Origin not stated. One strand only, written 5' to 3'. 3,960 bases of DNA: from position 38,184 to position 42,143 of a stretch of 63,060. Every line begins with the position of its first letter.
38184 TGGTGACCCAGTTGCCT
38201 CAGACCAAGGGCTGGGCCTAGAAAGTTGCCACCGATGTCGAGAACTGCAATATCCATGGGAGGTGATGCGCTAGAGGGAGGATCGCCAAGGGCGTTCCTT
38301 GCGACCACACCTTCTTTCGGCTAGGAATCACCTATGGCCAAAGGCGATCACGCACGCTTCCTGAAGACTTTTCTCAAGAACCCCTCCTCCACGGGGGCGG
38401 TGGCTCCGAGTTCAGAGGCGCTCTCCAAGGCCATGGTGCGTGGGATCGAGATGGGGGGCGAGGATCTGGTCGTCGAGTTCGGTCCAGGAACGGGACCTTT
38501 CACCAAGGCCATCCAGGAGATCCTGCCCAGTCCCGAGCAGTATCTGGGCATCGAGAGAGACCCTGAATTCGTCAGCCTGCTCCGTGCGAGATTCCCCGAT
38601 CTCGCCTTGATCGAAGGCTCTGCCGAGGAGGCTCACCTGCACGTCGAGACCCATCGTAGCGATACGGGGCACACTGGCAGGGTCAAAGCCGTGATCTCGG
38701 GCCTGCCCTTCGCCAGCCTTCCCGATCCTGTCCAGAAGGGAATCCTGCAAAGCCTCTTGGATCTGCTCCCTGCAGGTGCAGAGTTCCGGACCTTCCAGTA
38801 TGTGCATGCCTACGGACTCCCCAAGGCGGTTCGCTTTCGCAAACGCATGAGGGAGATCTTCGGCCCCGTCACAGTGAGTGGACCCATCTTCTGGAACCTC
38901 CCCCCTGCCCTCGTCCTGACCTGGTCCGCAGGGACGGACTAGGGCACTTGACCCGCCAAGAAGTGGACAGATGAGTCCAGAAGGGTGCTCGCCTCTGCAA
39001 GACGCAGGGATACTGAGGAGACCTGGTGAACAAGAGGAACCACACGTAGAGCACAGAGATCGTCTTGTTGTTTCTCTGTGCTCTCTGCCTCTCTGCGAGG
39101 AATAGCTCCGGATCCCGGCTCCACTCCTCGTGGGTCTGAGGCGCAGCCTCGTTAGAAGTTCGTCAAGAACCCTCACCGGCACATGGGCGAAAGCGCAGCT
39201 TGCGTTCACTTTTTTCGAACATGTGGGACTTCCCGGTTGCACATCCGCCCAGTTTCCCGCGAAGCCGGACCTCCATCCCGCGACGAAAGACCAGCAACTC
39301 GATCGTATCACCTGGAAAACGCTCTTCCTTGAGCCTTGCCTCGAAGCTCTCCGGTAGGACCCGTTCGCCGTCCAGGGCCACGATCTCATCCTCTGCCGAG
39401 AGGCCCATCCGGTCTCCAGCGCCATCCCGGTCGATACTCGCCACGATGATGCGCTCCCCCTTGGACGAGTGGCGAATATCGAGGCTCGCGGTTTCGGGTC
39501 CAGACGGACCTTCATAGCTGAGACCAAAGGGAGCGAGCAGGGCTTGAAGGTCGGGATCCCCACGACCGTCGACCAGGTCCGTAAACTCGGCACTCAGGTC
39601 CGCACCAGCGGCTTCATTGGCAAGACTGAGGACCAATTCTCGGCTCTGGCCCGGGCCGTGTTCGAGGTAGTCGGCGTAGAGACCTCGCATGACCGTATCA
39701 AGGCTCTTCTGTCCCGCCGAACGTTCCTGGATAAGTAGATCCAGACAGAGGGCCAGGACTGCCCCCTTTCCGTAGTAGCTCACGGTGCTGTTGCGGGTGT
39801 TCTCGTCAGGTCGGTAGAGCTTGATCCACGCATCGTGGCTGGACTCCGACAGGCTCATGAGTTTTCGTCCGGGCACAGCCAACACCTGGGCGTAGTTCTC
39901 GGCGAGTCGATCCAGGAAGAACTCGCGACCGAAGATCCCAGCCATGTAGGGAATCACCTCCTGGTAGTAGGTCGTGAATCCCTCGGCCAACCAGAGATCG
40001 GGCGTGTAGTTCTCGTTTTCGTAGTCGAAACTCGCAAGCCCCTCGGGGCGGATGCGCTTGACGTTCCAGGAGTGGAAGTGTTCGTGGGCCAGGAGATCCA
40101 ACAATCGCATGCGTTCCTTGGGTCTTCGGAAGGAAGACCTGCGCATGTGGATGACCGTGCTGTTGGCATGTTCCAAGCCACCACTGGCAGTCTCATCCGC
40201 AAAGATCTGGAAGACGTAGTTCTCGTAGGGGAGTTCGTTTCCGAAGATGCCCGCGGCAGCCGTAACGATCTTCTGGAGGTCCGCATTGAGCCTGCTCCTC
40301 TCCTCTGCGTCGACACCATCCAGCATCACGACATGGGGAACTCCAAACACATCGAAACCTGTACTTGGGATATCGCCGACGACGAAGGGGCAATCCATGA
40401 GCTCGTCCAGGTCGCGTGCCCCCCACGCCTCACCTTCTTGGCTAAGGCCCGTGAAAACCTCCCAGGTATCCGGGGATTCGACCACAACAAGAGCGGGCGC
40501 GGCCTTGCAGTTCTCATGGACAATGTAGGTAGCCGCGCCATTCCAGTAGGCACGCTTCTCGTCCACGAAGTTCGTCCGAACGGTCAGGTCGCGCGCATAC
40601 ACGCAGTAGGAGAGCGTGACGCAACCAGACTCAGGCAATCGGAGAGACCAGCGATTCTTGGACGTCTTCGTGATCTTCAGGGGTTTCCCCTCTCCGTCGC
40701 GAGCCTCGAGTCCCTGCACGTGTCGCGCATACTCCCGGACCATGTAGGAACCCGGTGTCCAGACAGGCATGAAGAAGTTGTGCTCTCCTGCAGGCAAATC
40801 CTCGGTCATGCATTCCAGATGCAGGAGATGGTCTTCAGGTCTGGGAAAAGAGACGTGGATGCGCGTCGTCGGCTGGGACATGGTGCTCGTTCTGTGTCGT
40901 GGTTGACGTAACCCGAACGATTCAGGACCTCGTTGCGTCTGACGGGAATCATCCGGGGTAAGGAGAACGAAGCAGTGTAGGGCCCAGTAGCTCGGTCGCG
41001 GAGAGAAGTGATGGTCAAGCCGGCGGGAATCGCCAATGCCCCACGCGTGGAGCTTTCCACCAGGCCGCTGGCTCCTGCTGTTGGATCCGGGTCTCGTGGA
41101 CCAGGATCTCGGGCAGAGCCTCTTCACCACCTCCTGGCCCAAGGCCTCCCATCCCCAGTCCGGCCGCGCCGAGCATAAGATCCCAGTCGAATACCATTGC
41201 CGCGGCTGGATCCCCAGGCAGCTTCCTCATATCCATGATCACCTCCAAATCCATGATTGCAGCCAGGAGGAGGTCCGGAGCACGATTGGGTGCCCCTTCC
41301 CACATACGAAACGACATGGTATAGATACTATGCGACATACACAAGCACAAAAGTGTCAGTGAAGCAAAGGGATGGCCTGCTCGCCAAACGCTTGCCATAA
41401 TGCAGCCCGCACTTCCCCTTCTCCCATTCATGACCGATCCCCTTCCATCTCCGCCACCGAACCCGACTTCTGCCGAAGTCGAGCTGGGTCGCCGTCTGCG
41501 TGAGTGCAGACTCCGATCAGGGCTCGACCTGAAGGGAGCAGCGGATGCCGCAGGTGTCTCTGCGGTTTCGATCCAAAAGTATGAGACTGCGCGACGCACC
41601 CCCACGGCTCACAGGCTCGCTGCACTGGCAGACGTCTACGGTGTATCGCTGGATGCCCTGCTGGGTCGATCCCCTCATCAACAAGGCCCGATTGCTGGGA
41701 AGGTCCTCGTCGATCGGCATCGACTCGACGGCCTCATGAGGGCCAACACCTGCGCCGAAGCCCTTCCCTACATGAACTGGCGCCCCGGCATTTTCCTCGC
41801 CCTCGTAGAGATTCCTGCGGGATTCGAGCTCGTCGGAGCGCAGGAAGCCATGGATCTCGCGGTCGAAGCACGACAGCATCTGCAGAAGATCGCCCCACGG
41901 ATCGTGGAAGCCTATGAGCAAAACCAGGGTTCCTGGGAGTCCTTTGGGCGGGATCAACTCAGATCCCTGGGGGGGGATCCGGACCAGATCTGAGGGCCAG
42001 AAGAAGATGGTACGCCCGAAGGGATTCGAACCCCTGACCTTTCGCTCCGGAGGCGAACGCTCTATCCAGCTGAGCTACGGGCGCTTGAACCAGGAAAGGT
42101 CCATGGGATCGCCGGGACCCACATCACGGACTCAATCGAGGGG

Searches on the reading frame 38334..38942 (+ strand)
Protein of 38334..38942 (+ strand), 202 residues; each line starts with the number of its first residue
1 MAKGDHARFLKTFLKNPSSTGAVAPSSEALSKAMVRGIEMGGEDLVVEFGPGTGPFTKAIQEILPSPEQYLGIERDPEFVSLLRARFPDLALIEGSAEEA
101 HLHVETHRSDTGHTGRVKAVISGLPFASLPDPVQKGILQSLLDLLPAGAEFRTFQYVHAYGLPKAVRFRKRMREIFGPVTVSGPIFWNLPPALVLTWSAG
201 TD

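Call 43: search_protein_families(library=pfam, proteins=[window:38334-38942:+])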
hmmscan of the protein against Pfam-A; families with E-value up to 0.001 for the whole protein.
window:38334-38942:+ (202 aa): 2 families
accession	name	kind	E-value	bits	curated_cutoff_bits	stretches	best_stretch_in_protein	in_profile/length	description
PF00398.26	RrnaAD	-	3.4e-05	23.5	24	1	31-88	19-73/263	Ribosomal RNA adenine dimethylase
PF13649.12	Methyltransf_25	-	0.00031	21.8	27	1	46-145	1-93/97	Methyltransferase domain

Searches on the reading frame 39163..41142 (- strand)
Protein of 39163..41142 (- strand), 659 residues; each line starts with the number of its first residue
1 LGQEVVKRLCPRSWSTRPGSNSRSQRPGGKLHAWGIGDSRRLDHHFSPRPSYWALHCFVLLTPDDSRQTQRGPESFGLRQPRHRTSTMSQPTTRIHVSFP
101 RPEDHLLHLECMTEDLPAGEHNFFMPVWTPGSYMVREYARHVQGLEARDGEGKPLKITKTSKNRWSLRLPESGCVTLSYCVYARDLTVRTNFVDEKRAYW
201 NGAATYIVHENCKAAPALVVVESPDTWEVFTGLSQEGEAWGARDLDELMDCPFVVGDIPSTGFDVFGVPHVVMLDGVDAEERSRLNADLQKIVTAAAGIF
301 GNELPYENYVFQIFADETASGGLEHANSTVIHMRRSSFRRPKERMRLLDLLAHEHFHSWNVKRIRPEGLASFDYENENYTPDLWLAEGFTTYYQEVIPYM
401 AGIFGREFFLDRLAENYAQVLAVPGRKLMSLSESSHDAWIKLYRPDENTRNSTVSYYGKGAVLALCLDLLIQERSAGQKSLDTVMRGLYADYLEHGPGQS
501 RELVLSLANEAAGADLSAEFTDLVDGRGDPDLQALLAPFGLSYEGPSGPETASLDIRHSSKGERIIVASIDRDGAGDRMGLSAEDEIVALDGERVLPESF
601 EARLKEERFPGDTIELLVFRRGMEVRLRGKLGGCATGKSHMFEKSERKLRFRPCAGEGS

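Call 44: search_protein_families(library=pfam, proteins=[window:39163-41142:-])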
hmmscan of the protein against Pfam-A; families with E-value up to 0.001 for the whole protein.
window:39163-41142:- (659 aa): 4 families
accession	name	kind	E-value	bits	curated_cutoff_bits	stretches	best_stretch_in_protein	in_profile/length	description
PF17899.6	Peptidase_M61_N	-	2.6e-45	154.9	23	1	95-257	2-168/168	Peptidase M61 N-terminal domain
PF05299.18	Peptidase_M61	-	1.4e-42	145.2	22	1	347-462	2-117/118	M61 glycyl aminopeptidase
PF13180.12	PDZ_2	-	0.00019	22.1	27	1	556-627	5-76/80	PDZ domain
PF01433.26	Peptidase_M1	-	0.00071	19.7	27.7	0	291-473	8-175/218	Peptidase family M1 domain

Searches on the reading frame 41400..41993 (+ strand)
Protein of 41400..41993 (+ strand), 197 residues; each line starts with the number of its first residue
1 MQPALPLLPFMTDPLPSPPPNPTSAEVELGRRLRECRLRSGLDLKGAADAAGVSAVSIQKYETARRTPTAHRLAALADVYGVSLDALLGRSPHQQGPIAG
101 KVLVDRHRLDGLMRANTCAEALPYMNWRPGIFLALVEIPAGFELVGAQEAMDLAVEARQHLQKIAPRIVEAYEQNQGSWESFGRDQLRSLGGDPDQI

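Call 44: search_protein_families(library=pfam, proteins=[window:41400-41993:+])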
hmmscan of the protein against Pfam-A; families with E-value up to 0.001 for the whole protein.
window:41400-41993:+ (197 aa): 3 families
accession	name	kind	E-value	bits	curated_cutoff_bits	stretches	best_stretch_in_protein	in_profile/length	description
PF13560.12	HTH_31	-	9.2e-16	58.4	27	1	28-85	1-59/64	Helix-turn-helix domain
PF01381.28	HTH_3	-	2.7e-12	47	23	1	33-87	1-55/55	Helix-turn-helix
PF12844.13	HTH_19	-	0.00015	22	30.2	1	30-88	1-59/64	Helix-turn-helix domain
